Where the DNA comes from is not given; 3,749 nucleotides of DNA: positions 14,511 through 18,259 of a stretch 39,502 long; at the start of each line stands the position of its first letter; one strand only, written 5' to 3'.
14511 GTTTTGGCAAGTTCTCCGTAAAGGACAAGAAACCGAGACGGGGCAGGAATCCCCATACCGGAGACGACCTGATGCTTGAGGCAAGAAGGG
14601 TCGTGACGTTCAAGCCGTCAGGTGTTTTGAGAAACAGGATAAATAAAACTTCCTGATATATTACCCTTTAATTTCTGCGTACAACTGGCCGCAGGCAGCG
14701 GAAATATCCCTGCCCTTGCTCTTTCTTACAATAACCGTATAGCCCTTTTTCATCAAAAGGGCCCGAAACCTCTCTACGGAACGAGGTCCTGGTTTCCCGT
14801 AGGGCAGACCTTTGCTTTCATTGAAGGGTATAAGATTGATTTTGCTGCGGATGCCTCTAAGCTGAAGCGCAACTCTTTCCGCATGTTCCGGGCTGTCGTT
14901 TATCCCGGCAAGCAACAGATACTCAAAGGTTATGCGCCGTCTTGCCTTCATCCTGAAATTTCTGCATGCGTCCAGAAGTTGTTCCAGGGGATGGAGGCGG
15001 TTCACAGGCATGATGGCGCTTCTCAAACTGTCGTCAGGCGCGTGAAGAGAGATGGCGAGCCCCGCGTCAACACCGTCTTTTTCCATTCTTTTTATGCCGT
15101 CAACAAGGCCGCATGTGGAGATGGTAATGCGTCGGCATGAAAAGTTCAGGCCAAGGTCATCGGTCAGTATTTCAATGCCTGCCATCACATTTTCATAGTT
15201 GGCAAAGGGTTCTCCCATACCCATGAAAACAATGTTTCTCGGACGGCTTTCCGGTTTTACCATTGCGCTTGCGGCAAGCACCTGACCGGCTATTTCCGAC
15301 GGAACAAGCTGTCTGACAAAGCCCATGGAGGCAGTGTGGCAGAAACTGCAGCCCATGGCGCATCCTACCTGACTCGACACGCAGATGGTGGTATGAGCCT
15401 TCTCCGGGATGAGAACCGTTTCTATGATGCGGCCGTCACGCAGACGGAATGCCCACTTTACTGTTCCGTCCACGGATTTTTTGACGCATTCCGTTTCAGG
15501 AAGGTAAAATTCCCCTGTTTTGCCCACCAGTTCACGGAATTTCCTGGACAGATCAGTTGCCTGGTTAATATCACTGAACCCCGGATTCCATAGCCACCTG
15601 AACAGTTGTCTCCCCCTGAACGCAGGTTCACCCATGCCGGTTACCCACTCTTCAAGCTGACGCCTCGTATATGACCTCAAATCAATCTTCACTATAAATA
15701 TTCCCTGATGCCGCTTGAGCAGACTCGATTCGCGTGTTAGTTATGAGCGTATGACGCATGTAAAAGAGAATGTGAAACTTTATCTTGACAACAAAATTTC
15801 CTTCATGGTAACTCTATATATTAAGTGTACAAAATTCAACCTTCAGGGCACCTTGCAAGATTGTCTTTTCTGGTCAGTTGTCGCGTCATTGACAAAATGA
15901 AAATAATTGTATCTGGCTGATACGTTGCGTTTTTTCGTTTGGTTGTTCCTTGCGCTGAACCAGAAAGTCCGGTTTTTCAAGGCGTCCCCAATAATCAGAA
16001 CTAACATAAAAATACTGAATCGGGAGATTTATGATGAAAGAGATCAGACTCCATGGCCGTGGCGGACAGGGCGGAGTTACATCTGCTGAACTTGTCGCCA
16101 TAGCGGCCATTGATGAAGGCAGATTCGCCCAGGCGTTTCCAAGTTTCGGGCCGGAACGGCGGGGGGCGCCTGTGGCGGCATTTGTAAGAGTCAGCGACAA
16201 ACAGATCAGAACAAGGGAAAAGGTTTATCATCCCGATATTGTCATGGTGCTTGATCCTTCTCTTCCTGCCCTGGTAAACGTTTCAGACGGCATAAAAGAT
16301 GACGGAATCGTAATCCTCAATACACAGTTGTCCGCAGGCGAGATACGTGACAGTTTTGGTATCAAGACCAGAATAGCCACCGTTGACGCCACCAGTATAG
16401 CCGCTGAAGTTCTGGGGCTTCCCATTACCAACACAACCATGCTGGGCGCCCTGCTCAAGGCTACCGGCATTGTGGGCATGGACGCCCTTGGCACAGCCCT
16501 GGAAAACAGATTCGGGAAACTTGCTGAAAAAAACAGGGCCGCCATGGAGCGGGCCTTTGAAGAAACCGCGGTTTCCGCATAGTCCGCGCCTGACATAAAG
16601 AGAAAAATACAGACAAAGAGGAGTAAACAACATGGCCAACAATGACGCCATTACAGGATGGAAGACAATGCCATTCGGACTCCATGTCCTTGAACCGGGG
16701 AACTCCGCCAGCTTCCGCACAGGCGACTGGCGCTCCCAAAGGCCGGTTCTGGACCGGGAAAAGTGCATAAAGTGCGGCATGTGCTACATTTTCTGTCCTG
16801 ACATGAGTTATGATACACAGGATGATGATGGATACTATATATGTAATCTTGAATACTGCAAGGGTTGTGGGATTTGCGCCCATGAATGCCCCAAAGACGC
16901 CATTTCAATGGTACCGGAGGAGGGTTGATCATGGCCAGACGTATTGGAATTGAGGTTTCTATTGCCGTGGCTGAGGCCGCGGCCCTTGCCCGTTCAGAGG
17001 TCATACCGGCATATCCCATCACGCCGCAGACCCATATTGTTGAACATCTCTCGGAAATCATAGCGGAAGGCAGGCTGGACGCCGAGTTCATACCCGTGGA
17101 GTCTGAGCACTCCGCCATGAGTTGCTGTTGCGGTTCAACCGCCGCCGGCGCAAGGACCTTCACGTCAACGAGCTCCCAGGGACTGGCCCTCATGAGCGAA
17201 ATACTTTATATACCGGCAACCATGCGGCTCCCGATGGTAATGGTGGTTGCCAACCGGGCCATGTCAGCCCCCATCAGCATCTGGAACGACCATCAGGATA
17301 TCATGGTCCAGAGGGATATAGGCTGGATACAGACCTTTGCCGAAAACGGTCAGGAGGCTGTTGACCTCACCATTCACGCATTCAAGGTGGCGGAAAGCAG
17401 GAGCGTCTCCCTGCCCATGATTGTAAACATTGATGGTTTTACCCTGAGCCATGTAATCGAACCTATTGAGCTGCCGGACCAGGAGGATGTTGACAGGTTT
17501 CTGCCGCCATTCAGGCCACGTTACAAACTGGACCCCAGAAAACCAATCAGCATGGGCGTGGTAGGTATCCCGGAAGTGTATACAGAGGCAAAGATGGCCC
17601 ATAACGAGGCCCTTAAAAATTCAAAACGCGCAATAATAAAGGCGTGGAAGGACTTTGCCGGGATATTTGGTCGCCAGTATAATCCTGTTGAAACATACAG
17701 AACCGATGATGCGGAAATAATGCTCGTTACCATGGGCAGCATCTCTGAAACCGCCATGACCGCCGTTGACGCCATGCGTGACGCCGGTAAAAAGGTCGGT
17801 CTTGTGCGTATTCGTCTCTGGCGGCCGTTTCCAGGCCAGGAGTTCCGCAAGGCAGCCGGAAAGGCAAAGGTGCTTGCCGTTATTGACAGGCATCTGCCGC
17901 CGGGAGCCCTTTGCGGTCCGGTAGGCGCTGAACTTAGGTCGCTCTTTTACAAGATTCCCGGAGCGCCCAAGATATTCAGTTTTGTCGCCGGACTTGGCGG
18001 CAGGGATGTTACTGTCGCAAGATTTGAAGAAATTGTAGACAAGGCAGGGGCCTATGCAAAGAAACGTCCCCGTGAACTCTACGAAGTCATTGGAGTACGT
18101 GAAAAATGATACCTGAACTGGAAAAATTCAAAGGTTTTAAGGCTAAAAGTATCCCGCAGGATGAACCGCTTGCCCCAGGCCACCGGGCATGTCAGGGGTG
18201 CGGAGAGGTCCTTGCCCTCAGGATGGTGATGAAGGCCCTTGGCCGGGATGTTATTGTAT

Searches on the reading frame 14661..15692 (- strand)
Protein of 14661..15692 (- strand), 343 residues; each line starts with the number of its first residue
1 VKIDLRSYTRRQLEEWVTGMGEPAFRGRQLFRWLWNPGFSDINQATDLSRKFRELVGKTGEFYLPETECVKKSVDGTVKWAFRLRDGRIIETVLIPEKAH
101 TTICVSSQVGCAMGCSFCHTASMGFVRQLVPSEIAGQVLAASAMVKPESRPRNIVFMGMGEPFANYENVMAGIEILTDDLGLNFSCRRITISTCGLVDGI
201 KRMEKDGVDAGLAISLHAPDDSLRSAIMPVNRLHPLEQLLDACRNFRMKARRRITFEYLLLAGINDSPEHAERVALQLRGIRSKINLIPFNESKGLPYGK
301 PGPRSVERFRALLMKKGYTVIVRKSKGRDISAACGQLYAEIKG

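Call 66: search_protein_families(library=pfam, proteins=[window:14661-15692:-], max_evalue=0.00001)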
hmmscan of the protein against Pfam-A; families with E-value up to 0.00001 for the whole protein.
window:14661-15692:- (343 aa): 2 families
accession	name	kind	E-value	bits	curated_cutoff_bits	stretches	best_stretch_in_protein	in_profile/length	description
PF04055.27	Radical_SAM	-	1.5e-15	58.2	29.5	1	106-268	2-158/166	Radical SAM superfamily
PF21016.3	RlmN_N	-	3.2e-12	46.4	24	1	3-54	1-52/60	Ribosomal RNA large subunit methyltransferase N-terminal domain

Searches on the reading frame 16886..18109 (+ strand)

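Call 66: search_protein_families(library=pfam, proteins=[window:16886-18109:+], max_evalue=0.00001)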
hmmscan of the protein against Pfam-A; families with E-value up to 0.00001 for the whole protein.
window:16886-18109:+ (407 aa): 3 families
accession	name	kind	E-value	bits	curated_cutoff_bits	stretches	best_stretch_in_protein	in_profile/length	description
PF01855.24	POR_N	-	1.1e-73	248.3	27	1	31-250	2-226/231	Pyruvate flavodoxin/ferredoxin oxidoreductase, thiamine diP-bdg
PF17147.9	PFOR_II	-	1.8e-24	86.4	27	1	276-378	1-100/102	Pyruvate:ferredoxin oxidoreductase core domain II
PF02780.25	Transketolase_C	-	1.9e-06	28.2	25.9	1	274-360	8-95/124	Transketolase, C-terminal domain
